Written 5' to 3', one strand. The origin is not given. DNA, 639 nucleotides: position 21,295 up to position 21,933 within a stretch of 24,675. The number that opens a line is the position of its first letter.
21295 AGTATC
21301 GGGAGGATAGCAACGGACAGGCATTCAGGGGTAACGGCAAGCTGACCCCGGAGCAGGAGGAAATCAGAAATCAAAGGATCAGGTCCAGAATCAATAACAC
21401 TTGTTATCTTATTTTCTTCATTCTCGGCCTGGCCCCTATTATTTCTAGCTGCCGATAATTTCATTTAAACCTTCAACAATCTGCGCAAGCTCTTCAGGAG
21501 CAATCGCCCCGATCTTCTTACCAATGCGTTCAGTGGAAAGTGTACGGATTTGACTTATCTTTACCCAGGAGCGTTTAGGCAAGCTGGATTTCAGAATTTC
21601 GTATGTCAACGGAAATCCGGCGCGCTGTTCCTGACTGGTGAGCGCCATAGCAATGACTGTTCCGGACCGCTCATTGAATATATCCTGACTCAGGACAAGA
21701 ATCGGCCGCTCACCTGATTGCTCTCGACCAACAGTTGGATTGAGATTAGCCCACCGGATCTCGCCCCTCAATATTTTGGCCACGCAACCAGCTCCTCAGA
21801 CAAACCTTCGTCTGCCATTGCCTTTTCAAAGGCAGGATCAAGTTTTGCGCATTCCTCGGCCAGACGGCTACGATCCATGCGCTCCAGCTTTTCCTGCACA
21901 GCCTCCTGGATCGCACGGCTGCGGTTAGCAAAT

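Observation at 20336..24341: TA island of four modules built from cassette-like units, mostly oriented opposite to the left array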

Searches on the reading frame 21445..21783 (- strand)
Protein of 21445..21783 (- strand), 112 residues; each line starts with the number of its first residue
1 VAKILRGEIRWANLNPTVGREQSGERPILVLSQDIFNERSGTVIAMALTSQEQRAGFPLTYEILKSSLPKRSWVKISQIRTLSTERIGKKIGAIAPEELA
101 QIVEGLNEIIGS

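Call 8: search_protein_families(library=pfam, proteins=[window:21445-21783:-], max_evalue=0.01)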
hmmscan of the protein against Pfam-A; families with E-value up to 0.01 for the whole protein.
window:21445-21783:- (112 aa): 1 family
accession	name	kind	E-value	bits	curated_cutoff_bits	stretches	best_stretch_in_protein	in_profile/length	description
PF02452.23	PemK_toxin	-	2.2e-30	105.5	23.1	1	6-109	2-108/109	PemK-like, MazF-like toxin of type II toxin-antitoxin system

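Call 52: find_homologous_proteins(query=window:21445-21783:-, max_evalue=1e-20)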
Query window:21445-21783:- (112 aa): 7998 proteins with E <= 1e-20 among 8000 candidates; the best 120 are listed.
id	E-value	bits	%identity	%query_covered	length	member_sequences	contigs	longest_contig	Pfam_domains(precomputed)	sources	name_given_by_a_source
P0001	8.9e-64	230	100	100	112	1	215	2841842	PF02452.24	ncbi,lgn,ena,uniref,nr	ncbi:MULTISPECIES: type II toxin-antitoxin system PemK/MazF family toxin [Nitrosomonas]|uniref:mRNA 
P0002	2.2e-63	229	99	100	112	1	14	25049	PF02452.24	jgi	-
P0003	2.4e-63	229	99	100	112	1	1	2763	PF02452.24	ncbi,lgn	-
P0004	8.3e-62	224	94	100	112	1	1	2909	PF02452.24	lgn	-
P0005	9.4e-62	223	96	100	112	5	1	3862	PF02452.24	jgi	-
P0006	2.5e-61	222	96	100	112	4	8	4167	PF02452.24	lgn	-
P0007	3.3e-61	222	94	100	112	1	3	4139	PF02452.24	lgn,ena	-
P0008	4.8e-61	221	94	100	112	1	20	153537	PF02452.24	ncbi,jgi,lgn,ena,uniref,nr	ncbi:type II toxin-antitoxin system PemK/MazF family toxin [Nitrosomonas sp.]|uniref:type II toxin-a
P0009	5.4e-61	221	93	100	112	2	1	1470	PF02452.24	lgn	-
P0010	1.1e-60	220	92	100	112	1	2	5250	PF02452.24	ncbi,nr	ncbi:MAG: type II toxin-antitoxin system PemK/MazF family toxin [Pseudomonadales bacterium]|nr:type 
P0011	1.5e-60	220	90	100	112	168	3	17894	PF02452.24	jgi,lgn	-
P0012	2.6e-60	219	92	100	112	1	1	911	PF02452.24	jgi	jgi:mRNA interferase MazF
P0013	1.2e-59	217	90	99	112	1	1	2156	PF02452.24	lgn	-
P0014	1.8e-59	216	92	100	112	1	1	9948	PF02452.24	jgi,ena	-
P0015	2.3e-59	216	92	99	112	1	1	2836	PF02452.24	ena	-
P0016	5.0e-59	215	88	100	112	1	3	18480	PF02452.24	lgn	-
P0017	5.2e-59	215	92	99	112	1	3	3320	PF02452.24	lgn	-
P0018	6.1e-59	214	90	99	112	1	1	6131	PF02452.24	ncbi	-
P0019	9.4e-59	214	90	99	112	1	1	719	PF02452.24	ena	-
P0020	9.5e-59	214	91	100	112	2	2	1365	PF02452.24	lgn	-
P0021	1.0e-58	214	90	99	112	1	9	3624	PF02452.24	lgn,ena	-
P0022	1.1e-58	214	90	99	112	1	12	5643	PF02452.24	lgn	-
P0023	1.7e-58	213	89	99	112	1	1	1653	PF02452.24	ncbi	-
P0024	1.8e-58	213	88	100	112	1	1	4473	PF02452.24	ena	-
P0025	2.1e-58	213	88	99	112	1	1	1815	PF02452.24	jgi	jgi:mRNA interferase MazF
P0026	2.4e-58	213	88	99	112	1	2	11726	PF02452.24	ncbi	-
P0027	2.6e-58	212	90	99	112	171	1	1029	PF02452.24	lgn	-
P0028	2.7e-58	212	90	99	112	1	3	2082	PF02452.24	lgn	-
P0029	2.8e-58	212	89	99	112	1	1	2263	PF02452.24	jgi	jgi:mRNA interferase MazF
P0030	4.0e-58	212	89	99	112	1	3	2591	PF02452.24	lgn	-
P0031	4.2e-58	212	88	99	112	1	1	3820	PF02452.24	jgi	jgi:mRNA interferase MazF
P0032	4.6e-58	212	88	99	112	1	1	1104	PF02452.24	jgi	-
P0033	6.3e-58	211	87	99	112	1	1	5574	PF02452.24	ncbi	-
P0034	1.2e-57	210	88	100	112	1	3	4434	PF02452.24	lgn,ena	-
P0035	1.2e-57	210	87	100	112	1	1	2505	PF02452.24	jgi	jgi:mRNA interferase MazF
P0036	1.2e-57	210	91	99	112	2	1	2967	PF02452.24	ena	-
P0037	1.3e-57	210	88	99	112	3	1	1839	PF02452.24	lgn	-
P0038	1.5e-57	210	87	99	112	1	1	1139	PF02452.24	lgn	-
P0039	1.7e-57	210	88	99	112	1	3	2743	PF02452.24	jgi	jgi:mRNA interferase MazF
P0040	1.7e-57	210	86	99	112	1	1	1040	PF02452.24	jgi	jgi:mRNA interferase MazF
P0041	1.9e-57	210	89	99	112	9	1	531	PF02452.24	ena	-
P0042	2.2e-57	209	91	99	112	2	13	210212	PF02452.24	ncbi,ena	-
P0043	2.6e-57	209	87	99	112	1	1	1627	PF02452.24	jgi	jgi:mRNA interferase MazF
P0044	2.8e-57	209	90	99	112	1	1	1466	PF02452.24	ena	-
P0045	3.4e-57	209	86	99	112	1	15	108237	PF02452.24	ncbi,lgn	-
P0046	3.6e-57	209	88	99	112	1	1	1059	PF02452.24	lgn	-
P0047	4.1e-57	209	89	99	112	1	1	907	PF02452.24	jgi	jgi:mRNA interferase MazF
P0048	5.4e-57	208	90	99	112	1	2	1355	PF02452.24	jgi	jgi:mRNA interferase MazF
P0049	6.3e-57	208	85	100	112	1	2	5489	PF02452.24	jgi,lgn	jgi:mRNA interferase MazF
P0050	8.3e-57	208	87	99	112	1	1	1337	PF02452.24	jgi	jgi:mRNA interferase MazF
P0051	1.0e-56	207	87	99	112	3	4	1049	PF02452.24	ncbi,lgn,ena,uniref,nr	ncbi:type II toxin-antitoxin system PemK/MazF family toxin [Allochromatium vinosum]|uniref:type II t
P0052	1.0e-56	207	84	100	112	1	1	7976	PF02452.24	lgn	-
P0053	1.2e-56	207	85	100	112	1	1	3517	PF02452.24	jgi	jgi:mRNA interferase MazF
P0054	1.3e-56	207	84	99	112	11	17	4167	PF02452.24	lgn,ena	-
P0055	1.5e-56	207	84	100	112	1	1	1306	PF02452.24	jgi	jgi:mRNA interferase MazF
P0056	1.6e-56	207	85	100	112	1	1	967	PF02452.24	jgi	-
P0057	1.6e-56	207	85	100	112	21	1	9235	PF02452.24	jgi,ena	-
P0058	1.8e-56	207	86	99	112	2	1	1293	PF02452.24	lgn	-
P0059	2.1e-56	206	86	99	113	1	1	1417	PF02452.24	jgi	jgi:mRNA interferase MazF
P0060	2.3e-56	206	85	99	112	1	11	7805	PF02452.24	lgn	-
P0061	2.5e-56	206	86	99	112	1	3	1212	PF02452.24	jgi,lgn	jgi:mRNA interferase MazF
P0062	2.7e-56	206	86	99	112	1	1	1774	PF02452.24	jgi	jgi:mRNA interferase MazF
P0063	2.8e-56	206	86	99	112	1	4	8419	PF02452.24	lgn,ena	-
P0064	2.8e-56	206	87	99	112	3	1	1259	PF02452.24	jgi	jgi:mRNA interferase MazF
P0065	3.1e-56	206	84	100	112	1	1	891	PF02452.24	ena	-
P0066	3.4e-56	206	85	99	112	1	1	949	PF02452.24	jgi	jgi:mRNA interferase MazF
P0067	3.4e-56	206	86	99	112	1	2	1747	PF02452.24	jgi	jgi:mRNA interferase MazF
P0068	3.5e-56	206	85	99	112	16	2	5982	PF02452.24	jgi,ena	jgi:mRNA interferase MazF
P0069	4.1e-56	205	85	98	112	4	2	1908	PF02452.24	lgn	-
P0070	4.6e-56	205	85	99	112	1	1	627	PF02452.24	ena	-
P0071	4.8e-56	205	86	99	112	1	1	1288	PF02452.24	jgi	jgi:mRNA interferase MazF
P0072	5.8e-56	205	87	99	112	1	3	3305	PF02452.24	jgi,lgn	jgi:mRNA interferase MazF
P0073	5.8e-56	205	83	100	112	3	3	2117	PF02452.24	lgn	-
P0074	6.4e-56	205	85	99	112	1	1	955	PF02452.24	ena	-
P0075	6.5e-56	205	86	99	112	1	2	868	PF02452.24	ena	-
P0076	6.7e-56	205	86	99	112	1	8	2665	PF02452.24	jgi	jgi:mRNA interferase MazF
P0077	6.7e-56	205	87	99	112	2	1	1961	PF02452.24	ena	-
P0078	6.7e-56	205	86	100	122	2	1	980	PF02452.24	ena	-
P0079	6.9e-56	205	87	99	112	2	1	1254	PF02452.24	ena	-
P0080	6.9e-56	205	86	99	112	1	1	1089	PF02452.24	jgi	jgi:mRNA interferase MazF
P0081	8.5e-56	204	86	99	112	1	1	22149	PF02452.24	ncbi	-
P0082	8.8e-56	204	86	99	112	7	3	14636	PF02452.24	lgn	-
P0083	9.1e-56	204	86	99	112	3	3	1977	PF02452.24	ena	-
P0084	9.2e-56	204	85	99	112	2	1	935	PF02452.24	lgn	-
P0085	1.0e-55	204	83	99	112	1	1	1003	PF02452.24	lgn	-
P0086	1.0e-55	204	85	99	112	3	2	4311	PF02452.24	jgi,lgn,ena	-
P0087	1.0e-55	204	86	99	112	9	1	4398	PF02452.24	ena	-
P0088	1.4e-55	204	86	99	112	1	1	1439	PF02452.24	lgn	-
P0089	1.4e-55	204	86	99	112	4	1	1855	PF02452.24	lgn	-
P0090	1.6e-55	203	87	99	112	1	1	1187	PF02452.24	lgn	-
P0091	1.6e-55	203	85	98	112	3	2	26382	PF02452.24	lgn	-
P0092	1.6e-55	203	85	99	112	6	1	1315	PF02452.24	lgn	-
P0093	1.7e-55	203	85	99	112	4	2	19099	PF02452.24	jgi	jgi:mRNA interferase MazF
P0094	1.9e-55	203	85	99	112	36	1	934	PF02452.24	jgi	jgi:mRNA interferase MazF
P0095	1.9e-55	203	84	100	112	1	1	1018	PF02452.24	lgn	-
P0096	2.2e-55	203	90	99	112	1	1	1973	PF02452.24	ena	-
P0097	2.3e-55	203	84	99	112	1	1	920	PF02452.24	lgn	-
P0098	2.4e-55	203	86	99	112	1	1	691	PF02452.24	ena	-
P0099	2.7e-55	203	86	99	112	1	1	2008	PF02452.24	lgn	-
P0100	2.9e-55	203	83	100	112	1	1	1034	PF02452.24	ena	-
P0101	3.0e-55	203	86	99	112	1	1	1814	PF02452.24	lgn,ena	-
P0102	3.1e-55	203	84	99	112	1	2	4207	PF02452.24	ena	-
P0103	3.3e-55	202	84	100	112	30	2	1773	PF02452.24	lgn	-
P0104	3.5e-55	202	86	99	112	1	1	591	PF02452.24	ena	-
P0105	4.0e-55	202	86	99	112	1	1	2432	PF02452.24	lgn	-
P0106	4.4e-55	202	83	99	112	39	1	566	PF02452.24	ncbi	-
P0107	4.4e-55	202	86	99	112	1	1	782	PF02452.24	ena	-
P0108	4.5e-55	202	84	99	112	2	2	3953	PF02452.24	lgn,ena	-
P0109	4.6e-55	202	86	99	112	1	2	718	PF02452.24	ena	-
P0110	4.6e-55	202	85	99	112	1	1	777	PF02452.24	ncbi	-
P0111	4.8e-55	202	84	99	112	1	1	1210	PF02452.24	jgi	jgi:mRNA interferase MazF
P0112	4.8e-55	202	84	99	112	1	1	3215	PF02452.24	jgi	jgi:mRNA interferase MazF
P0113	5.0e-55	202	85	99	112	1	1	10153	PF02452.24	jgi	-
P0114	5.0e-55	202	85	99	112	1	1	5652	PF02452.24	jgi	jgi:mRNA interferase MazF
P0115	5.4e-55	202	81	100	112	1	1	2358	PF02452.24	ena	-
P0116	5.9e-55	202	84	99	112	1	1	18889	PF02452.24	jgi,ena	-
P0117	6.0e-55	202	85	99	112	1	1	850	PF02452.24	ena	-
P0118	6.0e-55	202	84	100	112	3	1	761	PF02452.24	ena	-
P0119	6.1e-55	202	85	99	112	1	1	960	PF02452.24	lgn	-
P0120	6.5e-55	201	83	99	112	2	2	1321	PF02452.24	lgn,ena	-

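Call 53: find_encoding_contigs(protein=P0008, flank=4000, max_places=3)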
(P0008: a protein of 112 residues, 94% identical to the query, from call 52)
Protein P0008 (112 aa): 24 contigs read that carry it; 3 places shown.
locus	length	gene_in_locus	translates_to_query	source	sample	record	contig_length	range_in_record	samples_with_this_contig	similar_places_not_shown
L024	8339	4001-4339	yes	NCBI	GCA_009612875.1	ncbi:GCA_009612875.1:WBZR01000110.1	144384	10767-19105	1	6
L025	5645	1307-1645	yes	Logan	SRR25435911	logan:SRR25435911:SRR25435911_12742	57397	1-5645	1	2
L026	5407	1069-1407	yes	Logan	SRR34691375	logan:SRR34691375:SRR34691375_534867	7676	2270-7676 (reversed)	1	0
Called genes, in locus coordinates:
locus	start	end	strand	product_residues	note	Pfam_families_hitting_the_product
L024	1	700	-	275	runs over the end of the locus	PF00669:Flagellin_N, PF00700:Flagellin_C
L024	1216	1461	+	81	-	PF11903:ParD_like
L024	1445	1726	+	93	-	PF15781:ParE-like_toxin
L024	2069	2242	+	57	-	PF13711:DUF4160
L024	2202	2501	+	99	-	PF10387:DUF2442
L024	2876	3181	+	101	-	-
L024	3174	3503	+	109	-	PF21716:dnstrm_HI1420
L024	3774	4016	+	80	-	PF01402:RHH_1 (weak)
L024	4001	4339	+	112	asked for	PF02452:PemK_toxin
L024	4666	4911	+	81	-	PF07362:CcdA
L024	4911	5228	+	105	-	PF01845:CcdB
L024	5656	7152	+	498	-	PF08447:PAS_3, PF07730:HisKA_3, PF02518:HATPase_c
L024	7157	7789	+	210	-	PF00072:Response_reg, PF00196:GerE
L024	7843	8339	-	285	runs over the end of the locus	PF00005:ABC_tran, PF13304:AAA_21 (faint)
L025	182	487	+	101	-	-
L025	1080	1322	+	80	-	PF01402:RHH_1 (weak)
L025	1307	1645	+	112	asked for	PF02452:PemK_toxin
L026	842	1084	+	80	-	PF01402:RHH_1 (weak)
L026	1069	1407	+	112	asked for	PF02452:PemK_toxin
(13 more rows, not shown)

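Call 54: find_encoding_contigs(protein=P0042, flank=4000, max_places=3)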
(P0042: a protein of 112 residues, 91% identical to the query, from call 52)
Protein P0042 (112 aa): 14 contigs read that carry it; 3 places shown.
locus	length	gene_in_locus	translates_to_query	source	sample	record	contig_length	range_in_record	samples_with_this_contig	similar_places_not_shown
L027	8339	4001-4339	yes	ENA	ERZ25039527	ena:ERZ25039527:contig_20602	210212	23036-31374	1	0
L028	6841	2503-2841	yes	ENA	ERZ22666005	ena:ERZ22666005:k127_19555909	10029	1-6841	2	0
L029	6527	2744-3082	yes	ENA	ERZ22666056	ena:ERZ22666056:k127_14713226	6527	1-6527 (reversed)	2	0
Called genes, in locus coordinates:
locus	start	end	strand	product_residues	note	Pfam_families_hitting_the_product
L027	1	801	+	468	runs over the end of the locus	PF16808:PKcGMP_CC (faint), PF09903:DUF2130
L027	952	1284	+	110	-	PF05973:Gp49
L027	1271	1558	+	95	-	PF13560:HTH_31 (weak), PF01381:HTH_3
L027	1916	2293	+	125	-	PF15919:HicB_lk_antitox, PF15970:HicB-like_2, PF05534:HicB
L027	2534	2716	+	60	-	-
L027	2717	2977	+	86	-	PF13560:HTH_31, PF12844:HTH_19 (weak), PF01381:HTH_3, PF13443:HTH_26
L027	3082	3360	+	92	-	PF04365:BrnT_toxin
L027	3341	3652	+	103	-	PF14384:BrnA_antitoxin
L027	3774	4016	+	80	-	-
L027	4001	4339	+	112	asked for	PF02452:PemK_toxin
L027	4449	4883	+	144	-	PF06146:PsiE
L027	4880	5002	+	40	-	-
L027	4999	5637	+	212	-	PF03446:NAD_binding_2 (faint), PF03807:F420_oxidored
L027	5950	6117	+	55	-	PF09907:HigB_toxin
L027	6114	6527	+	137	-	-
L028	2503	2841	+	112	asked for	PF02452:PemK_toxin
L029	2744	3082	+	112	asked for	PF02452:PemK_toxin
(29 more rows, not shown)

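Call 55: find_encoding_contigs(protein=P0045, flank=4000, max_places=3)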
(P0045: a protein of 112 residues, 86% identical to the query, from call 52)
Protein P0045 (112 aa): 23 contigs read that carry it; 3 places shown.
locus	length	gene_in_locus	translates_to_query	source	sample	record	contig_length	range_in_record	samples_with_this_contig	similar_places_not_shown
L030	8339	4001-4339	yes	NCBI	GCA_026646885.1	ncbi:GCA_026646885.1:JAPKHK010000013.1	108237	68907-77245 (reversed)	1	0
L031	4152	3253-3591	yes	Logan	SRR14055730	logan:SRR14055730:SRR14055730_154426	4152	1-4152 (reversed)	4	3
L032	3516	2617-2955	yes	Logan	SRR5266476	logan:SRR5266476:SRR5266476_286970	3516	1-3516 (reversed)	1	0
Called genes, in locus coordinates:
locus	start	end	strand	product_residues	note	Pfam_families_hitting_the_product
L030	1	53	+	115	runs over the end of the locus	-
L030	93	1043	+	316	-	-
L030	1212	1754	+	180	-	PF18735:HEPN_RiboL-PSP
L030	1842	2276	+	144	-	-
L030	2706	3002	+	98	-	PF20126:TumE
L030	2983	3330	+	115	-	PF25212:HVO_A0114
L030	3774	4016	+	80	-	-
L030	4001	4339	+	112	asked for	PF02452:PemK_toxin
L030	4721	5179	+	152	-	PF14196:ATC_hydrolase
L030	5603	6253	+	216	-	-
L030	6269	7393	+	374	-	PF18626:Gln_deamidase_2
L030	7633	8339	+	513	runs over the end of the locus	-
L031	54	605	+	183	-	PF00313:CSD, PF05901:Excalibur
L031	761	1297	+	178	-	PF01844:HNH (weak), PF14279:HNH_5 (faint)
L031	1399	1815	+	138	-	PF00903:Glyoxalase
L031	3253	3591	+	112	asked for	PF02452:PemK_toxin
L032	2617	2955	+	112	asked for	PF02452:PemK_toxin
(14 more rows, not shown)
